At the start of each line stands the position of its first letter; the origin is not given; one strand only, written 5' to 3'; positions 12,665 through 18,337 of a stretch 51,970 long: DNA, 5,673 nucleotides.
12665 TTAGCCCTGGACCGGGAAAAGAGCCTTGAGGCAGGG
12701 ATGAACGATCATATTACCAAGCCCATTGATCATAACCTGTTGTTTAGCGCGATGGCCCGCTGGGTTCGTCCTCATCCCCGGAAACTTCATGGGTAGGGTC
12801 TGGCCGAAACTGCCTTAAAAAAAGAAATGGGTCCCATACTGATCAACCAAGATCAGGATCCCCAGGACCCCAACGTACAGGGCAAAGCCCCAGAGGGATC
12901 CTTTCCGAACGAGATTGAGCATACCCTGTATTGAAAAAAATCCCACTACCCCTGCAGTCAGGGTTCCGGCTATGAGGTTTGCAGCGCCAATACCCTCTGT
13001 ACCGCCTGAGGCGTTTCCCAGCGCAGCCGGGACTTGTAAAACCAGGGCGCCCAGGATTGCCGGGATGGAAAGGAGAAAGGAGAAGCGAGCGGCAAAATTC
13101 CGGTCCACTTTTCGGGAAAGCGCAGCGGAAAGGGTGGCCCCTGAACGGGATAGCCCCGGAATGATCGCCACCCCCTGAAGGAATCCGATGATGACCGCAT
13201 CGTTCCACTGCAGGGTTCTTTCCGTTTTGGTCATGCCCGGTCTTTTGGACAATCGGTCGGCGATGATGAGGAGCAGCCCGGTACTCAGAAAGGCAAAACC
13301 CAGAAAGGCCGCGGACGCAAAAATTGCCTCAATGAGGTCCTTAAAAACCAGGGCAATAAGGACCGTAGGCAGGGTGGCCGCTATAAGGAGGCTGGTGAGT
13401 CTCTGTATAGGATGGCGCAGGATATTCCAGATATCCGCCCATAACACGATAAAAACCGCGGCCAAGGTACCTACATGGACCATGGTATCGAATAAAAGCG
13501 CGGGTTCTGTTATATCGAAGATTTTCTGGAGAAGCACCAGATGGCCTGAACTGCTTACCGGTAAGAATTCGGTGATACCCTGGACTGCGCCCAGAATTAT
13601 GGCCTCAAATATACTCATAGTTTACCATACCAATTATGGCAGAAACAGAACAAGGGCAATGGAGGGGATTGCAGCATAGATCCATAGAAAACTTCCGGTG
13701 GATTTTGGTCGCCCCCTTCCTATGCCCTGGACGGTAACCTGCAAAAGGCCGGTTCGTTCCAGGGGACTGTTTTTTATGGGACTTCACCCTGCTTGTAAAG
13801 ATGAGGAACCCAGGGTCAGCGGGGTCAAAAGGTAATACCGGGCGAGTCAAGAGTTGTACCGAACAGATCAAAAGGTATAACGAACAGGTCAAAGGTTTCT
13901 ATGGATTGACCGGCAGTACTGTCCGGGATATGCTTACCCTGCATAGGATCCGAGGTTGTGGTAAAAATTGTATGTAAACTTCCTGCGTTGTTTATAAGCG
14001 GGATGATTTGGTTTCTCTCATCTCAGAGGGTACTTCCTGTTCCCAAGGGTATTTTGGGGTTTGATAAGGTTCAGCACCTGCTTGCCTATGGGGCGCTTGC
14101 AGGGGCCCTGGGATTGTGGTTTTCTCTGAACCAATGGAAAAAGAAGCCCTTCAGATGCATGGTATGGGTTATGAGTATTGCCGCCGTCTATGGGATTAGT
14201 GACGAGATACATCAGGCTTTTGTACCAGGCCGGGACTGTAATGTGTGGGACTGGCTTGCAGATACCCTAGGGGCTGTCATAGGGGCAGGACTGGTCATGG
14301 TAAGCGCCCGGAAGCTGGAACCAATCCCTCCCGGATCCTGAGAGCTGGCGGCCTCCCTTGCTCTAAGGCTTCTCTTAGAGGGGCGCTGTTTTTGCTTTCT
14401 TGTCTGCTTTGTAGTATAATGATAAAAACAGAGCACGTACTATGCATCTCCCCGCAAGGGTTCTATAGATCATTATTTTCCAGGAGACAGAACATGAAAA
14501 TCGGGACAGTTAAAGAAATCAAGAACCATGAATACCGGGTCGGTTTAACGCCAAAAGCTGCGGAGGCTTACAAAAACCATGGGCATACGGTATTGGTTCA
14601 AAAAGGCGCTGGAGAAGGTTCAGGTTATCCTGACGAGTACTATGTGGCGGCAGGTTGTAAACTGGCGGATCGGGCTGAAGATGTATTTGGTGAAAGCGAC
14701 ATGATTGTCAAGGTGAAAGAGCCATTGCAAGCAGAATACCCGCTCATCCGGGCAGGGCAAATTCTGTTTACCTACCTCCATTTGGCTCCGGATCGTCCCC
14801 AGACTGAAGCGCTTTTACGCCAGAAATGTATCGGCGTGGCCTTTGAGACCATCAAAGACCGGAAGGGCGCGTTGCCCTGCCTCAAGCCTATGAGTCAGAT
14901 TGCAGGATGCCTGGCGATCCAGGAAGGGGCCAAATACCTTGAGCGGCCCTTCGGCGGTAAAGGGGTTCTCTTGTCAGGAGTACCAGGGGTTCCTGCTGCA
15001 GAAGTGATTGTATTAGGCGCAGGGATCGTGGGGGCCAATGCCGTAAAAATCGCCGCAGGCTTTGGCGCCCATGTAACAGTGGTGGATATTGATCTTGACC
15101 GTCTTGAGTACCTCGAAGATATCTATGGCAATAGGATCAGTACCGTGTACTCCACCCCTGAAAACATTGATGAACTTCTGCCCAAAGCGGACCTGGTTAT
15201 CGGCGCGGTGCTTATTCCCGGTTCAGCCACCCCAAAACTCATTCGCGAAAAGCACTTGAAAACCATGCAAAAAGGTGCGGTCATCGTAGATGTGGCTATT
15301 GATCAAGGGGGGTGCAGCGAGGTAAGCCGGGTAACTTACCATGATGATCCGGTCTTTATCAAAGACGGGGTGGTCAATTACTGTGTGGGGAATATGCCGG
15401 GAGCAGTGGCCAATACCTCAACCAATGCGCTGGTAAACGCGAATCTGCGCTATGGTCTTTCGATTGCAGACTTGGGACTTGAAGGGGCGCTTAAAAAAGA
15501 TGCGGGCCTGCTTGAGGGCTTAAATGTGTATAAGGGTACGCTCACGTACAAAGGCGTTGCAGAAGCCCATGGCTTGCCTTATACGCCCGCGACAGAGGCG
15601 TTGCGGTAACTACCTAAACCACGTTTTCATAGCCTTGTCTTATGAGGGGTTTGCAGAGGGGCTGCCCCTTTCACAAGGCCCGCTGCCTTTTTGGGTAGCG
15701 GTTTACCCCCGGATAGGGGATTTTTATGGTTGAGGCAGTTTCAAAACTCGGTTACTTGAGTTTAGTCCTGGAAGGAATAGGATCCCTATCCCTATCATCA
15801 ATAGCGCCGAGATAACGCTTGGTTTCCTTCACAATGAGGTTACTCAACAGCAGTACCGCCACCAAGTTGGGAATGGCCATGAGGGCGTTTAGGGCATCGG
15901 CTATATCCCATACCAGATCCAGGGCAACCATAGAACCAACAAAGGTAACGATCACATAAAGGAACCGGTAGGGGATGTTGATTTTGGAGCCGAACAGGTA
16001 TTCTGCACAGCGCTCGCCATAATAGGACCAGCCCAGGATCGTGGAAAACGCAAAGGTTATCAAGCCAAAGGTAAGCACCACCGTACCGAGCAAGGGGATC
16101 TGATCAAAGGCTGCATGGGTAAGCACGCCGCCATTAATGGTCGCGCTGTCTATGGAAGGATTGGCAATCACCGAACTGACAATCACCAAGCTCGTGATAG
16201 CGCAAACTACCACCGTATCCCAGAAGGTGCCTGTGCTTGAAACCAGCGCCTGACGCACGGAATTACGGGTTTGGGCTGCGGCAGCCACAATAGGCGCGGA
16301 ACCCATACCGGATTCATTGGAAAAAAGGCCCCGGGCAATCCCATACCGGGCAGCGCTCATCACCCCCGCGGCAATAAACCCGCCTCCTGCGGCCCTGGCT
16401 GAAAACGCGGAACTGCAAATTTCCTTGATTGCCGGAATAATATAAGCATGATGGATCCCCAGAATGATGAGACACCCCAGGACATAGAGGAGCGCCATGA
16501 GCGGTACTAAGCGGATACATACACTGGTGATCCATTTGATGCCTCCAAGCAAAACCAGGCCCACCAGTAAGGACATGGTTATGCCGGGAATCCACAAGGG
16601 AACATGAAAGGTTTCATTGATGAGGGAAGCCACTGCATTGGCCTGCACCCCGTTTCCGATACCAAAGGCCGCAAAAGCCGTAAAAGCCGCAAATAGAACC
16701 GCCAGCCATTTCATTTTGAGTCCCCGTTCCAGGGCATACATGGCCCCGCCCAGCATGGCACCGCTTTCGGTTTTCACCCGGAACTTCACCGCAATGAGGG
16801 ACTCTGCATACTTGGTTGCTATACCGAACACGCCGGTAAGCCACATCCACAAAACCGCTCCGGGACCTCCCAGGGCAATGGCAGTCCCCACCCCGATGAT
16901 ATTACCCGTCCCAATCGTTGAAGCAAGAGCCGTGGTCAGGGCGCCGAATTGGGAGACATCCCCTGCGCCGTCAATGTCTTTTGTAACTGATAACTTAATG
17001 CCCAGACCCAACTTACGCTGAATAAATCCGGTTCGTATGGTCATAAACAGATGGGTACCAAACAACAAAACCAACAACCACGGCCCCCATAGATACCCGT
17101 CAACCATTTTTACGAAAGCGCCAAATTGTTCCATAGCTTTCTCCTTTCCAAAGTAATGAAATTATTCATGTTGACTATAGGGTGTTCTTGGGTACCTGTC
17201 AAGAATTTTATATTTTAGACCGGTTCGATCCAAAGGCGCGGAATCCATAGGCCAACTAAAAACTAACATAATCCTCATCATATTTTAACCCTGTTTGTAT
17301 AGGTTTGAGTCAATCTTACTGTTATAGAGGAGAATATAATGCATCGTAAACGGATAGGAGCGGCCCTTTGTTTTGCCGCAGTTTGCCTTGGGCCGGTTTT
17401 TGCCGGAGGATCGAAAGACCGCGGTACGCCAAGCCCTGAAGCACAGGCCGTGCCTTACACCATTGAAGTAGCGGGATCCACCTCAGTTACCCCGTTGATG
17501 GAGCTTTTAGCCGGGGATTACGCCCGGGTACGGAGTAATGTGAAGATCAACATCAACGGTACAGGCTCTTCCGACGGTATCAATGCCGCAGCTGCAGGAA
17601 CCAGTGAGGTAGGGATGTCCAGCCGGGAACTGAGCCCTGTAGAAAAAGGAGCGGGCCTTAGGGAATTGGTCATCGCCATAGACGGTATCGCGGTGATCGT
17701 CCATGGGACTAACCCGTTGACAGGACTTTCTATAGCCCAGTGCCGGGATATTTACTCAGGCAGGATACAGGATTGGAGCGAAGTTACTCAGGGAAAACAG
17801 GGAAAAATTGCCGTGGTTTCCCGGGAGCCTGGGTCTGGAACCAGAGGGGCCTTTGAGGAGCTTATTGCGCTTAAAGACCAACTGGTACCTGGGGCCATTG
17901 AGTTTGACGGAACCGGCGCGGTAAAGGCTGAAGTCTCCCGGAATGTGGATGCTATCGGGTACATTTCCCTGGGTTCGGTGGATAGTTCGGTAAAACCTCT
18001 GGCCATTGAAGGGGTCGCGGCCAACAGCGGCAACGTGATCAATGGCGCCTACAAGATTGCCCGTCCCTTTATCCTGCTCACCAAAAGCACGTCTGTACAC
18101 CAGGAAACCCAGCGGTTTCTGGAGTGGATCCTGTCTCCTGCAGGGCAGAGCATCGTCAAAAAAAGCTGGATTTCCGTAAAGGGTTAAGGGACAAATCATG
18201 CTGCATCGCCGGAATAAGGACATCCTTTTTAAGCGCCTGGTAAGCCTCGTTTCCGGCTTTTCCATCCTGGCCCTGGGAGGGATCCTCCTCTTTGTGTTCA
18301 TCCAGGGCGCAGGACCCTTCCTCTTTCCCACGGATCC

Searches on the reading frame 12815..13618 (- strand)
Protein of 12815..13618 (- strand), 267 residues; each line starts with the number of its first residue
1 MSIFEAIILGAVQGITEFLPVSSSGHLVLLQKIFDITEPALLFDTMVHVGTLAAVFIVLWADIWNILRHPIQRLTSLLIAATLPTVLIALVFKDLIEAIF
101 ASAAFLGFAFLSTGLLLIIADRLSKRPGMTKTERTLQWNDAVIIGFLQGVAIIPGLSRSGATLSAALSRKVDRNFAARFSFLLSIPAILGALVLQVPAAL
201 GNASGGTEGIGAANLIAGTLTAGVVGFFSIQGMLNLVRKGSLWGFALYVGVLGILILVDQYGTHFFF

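Call 104: search_protein_families(library=pfam, proteins=[window:12815-13618:-], max_evalue=0.00001)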
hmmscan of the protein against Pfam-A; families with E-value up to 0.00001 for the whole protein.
window:12815-13618:- (267 aa): 1 family
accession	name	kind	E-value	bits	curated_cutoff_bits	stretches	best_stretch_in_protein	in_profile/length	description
PF02673.24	BacA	-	6.5e-73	246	33.4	1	6-255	1-257/257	Bacitracin resistance protein BacA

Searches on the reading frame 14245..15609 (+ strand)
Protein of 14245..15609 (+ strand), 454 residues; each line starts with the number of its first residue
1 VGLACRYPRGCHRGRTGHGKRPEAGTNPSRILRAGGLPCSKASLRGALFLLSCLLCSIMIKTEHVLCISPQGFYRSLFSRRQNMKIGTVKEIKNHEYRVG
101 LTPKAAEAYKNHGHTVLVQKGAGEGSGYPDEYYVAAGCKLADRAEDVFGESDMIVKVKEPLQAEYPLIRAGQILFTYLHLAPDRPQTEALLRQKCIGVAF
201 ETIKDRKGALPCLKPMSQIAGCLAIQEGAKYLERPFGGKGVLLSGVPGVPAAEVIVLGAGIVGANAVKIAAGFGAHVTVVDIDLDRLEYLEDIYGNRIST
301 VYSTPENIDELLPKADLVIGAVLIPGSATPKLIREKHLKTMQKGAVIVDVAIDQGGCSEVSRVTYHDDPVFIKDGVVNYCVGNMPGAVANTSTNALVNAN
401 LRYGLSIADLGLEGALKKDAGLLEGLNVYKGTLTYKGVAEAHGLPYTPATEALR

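Call 104: search_protein_families(library=pfam, proteins=[window:14245-15609:+], max_evalue=0.00001)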
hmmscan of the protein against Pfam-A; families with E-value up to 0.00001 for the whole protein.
window:14245-15609:+ (454 aa): 3 families
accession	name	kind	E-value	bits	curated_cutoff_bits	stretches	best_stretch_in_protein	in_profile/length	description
PF01262.27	AlaDh_PNT_C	-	9.8e-80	267.4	23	1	224-435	1-213/214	Alanine dehydrogenase/PNT, C-terminal domain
PF05222.21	AlaDh_PNT_N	-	3.6e-45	154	30.4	1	88-220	2-136/136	Alanine dehydrogenase/PNT, N-terminal domain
PF02826.25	2-Hacid_dh_C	-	1.6e-09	37.8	25.1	1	252-351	37-127/178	D-isomer specific 2-hydroxyacid dehydrogenase, NAD binding domain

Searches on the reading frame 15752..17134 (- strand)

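Call 10: search_protein_families(library=pfam, proteins=[window:15752-17134:-])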
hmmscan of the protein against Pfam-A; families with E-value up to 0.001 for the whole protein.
window:15752-17134:- (460 aa): 1 family
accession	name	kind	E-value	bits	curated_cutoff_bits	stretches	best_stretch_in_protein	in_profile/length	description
PF01235.23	Na_Ala_symp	-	2.4e-129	432.5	24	1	54-447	7-385/392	Sodium:alanine symporter family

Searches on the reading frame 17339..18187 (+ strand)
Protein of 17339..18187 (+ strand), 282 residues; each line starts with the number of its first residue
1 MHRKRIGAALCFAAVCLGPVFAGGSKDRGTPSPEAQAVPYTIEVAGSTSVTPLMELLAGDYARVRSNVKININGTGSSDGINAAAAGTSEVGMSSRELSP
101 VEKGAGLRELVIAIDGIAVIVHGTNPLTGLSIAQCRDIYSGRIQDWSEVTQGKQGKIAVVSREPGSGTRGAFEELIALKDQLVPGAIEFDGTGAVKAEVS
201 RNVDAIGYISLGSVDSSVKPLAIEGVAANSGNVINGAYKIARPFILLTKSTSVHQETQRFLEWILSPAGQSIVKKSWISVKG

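Call 10: search_protein_families(library=pfam, proteins=[window:17339-18187:+])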
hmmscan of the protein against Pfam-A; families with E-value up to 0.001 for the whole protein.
window:17339-18187:+ (282 aa): 3 families
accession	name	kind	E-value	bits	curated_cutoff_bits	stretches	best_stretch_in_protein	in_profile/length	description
PF12849.12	PBP_like_2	-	4e-37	128.9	27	1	40-267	10-266/267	PBP superfamily domain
PF12727.12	PBP_like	-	8.6e-15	54.8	27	1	61-263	4-191/193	PBP superfamily domain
PF13531.11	SBP_bac_11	-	5.7e-07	30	25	1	42-275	1-223/227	Bacterial extracellular solute-binding protein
